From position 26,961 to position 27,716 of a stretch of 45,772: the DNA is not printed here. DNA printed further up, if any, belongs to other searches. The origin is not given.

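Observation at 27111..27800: Adjacent peptide deformylase and ribosomal protein bS21: a two-gene translation-hijack module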

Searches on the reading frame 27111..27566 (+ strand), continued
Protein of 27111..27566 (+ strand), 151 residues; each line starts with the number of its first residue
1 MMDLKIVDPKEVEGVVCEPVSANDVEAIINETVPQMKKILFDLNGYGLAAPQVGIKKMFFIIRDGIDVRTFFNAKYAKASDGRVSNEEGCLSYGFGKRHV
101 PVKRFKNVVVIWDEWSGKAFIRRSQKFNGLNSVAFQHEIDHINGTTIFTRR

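Call 80: find_encoding_contigs(protein=P0015, flank=8000, max_places=1)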
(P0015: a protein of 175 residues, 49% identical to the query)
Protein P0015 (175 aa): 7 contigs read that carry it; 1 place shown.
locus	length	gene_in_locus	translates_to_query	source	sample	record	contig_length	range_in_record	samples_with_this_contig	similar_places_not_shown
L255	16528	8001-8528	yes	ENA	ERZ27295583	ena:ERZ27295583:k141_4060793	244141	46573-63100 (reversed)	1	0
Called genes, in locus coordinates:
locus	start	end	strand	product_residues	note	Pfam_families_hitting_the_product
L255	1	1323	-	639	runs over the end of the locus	PF00496:SBP_bac_5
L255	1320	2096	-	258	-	PF00459:Inositol_P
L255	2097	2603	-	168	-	-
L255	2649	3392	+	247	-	PF02348:CTP_transf_3, PF00483:NTP_transferase, PF12804:NTP_transf_3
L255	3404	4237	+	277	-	PF00800:PDT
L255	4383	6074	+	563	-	PF05496:RuvB_N (faint), PF13177:DNA_pol3_delta2, PF00004:AAA, PF07728:AAA_5 (faint), PF13401:AAA_22 (faint), PF22608:DNAX_ATPase_lid, PF12169:DNA_pol3_gamma3, PF12362:DUF3646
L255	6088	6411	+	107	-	PF02575:YbaB_DNA_bd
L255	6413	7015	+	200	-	PF21176:RecR_HhH, PF01751:Toprim, PF13662:Toprim_4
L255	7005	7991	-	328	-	PF02646:RmuC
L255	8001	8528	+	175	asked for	PF01327:Pep_deformylase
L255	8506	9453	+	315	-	PF00551:Formyl_trans_N, PF02911:Formyl_trans_C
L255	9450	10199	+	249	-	PF01416:PseudoU_synth_1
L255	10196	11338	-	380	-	PF01546:Peptidase_M20, PF07687:M20_dimer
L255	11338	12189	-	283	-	PF14805:THDPS_N_2, PF25084:LbH_EIF2B (faint), PF00132:Hexapep (weak), PF14602:Hexapep_2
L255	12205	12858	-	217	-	PF00702:Hydrolase, PF13419:HAD_2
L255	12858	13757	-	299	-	PF00696:AA_kinase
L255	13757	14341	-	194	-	PF03193:RsgA_GTPase (faint), PF00350:Dynamin_N (faint), PF01926:MMR_HSR1, PF02421:FeoB_N, PF04548:AIG1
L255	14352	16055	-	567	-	PF14849:YidC_periplas, PF02096:60KD_IMP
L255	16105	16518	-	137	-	PF00825:Ribonuclease_P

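Call 91: predict_structure(alignment_id=A6)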
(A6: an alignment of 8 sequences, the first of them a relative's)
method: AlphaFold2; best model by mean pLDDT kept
length: 151 residues; sequences in the alignment: 8
mean_pLDDT: 65.5   pTM: 0.66
mean pLDDT of the five models: 65.5, 61.9, 59.1, 57.8, 50.6
residues with pLDDT >= 90: 24; 70-90: 58; 50-70: 22; < 50: 47
segments of 3 or more residues with pLDDT < 50: 81-105, 130-151
pLDDT, mean of each block of 10 residues (from residue 1): 74 74 94 89 76 83 79 68 39 36 50 89 73 38 26 29
secondary structure, 60 per line:
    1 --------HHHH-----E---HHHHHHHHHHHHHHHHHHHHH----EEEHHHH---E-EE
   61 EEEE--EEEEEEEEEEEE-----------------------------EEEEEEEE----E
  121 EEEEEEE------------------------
elements in order: H9-12 H22-42 E47-49 H50-53 E59-64 E67-78 E108-115 E120-127

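Call 97: search_protein_families(library=phrogs, proteins=[L131:1837-2952:+, L131:3161-4327:+, L131:4331-5470:+, L131:5480-5725:+, L131:5725-5997:+, L131:5998-6474:+, L131:6474-6749:+, L131:8753-9094:+, L131:9112-9921:+], max_evalue=0.001)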
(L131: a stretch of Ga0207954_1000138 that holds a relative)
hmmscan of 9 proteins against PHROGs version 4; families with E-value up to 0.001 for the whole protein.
L131:1837-2952:+ (371 aa): 0 families

L131:3161-4327:+ (388 aa): 0 families

L131:4331-5470:+ (379 aa): 0 families

L131:5480-5725:+ (81 aa): 1 family
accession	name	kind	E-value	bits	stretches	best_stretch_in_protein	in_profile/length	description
phrog_21469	-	moron, auxiliary metabolic gene and host takeover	9.4e-10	39.5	1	21-74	11-64/71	ribosomal protein S21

L131:5725-5997:+ (90 aa): 1 family
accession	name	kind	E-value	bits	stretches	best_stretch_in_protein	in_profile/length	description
phrog_582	-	transcription regulation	3.8e-05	24.9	1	4-48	57-101/105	Arc-like repressor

L131:5998-6474:+ (158 aa): 1 family
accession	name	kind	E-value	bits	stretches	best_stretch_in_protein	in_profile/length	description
phrog_2890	-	other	1.4e-11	45.1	1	21-148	25-143/150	peptide deformylase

L131:6474-6749:+ (91 aa): 0 families

L131:8753-9094:+ (113 aa): 0 families

L131:9112-9921:+ (269 aa): 1 family
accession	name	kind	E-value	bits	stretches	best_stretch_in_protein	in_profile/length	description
phrog_1101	-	tail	0.00084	18.2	0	76-177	557-656/1405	tail protein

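Call 100: predict_structure(alignment_id=A7)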
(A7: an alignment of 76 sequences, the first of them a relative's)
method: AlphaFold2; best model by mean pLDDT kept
length: 151 residues; sequences in the alignment: 76
mean_pLDDT: 91.9   pTM: 0.88
mean pLDDT of the five models: 91.9, 91.7, 91.1, 90.9, 67.5
residues with pLDDT >= 90: 117; 70-90: 31; 50-70: 3; < 50: 0
segments of 3 or more residues with pLDDT < 50: none
pLDDT, mean of each block of 10 residues (from residue 1): 82 93 96 96 95 97 96 89 89 83 93 96 95 95 87 61
secondary structure, 60 per line:
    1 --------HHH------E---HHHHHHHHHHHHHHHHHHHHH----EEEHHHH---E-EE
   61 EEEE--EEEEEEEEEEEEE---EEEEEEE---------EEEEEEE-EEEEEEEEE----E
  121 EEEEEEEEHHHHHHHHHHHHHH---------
elements in order: H22-42 E47-49 H50-53 E59-64 E67-79 E83-89 E99-105 E107-115 E120-128 H129-142

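Call 102: fold_search(model_id=the predicted structure, library=pdb)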
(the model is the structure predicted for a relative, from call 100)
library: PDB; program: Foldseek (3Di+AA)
matches with E <= 10: 808; with E <= 0.001: 161
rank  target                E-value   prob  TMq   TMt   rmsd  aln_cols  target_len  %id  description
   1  1lme_B                3.3e-12  1.00  0.86  0.88   2.1       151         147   28  Crystal Structure of Peptide Deformylase from Thermotoga maritima (released 2003-06-24)
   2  1lme_A                9.2e-12  1.00  0.84  0.82   2.1       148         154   29  Crystal Structure of Peptide Deformylase from Thermotoga maritima (released 2003-06-24)
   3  3cpm                  1.2e-11  1.00  0.86  0.71   2.2       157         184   27  plant peptide deformylase PDF1B crystal structure (released 2008-07-22)
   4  1rqc_F                1.6e-11  1.00  0.84  0.74   2.2       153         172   28  Crystals of peptide deformylase from Plasmodium falciparum with ten subunits per asymmetric unit reveal critical chara (released 2004-01-20)
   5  1rqc_C                1.6e-11  1.00  0.84  0.76   2.2       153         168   28  Crystals of peptide deformylase from Plasmodium falciparum with ten subunits per asymmetric unit reveal critical chara (released 2004-01-20)
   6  1rqc_G                1.7e-11  1.00  0.84  0.74   2.2       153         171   28  Crystals of peptide deformylase from Plasmodium falciparum with ten subunits per asymmetric unit reveal critical chara (released 2004-01-20)
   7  1jym_F                2.7e-11  1.00  0.82  0.73   2.3       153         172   28  Crystals of Peptide Deformylase from Plasmodium falciparum with Ten Subunits per Asymmetric Unit Reveal Critical Chara (released 2002-03-13)
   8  6jf5_A                2.9e-11  1.00  0.84  0.87   2.5       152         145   26  K2U bound crystal structure of class I type b peptide deformylase from Acinetobacter baumannii (released 2020-02-12)
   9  1jym_C                2.9e-11  1.00  0.83  0.75   2.3       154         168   28  Crystals of Peptide Deformylase from Plasmodium falciparum with Ten Subunits per Asymmetric Unit Reveal Critical Chara (released 2002-03-13)
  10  6jf4_A                3.0e-11  1.00  0.86  0.87   2.5       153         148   26  K1U bound crystal structure of class I type b peptide deformylase from Acinetobacter baumannii (released 2020-02-12)
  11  6jf7_A                3.0e-11  1.00  0.85  0.85   2.6       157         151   25  K3U bound crystal structure of class I type b peptide deformylase from Acinetobacter baumannii (released 2020-02-12)
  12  1xen                  3.6e-11  1.00  0.84  0.77   2.3       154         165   27  High Resolution Crystal Structure of Escherichia coli Iron- Peptide Deformylase Bound To Formate (released 2005-03-29)
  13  4az4                  3.6e-11  1.00  0.84  0.78   2.3       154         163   27  E.coli deformylase with Co(II) and hydrosulfide (released 2012-08-22)
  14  3pn6_B                3.8e-11  1.00  0.85  0.71   2.2       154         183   26  Crystal structure of Arabidopsis thaliana petide deformylase 1B (AtPDF1B) G41M mutant (released 2011-06-08)
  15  1ws0                  4.6e-11  1.00  0.83  0.83   2.5       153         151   27  Structure analysis of peptide deformylase from Bacillus cereus (released 2005-09-13)
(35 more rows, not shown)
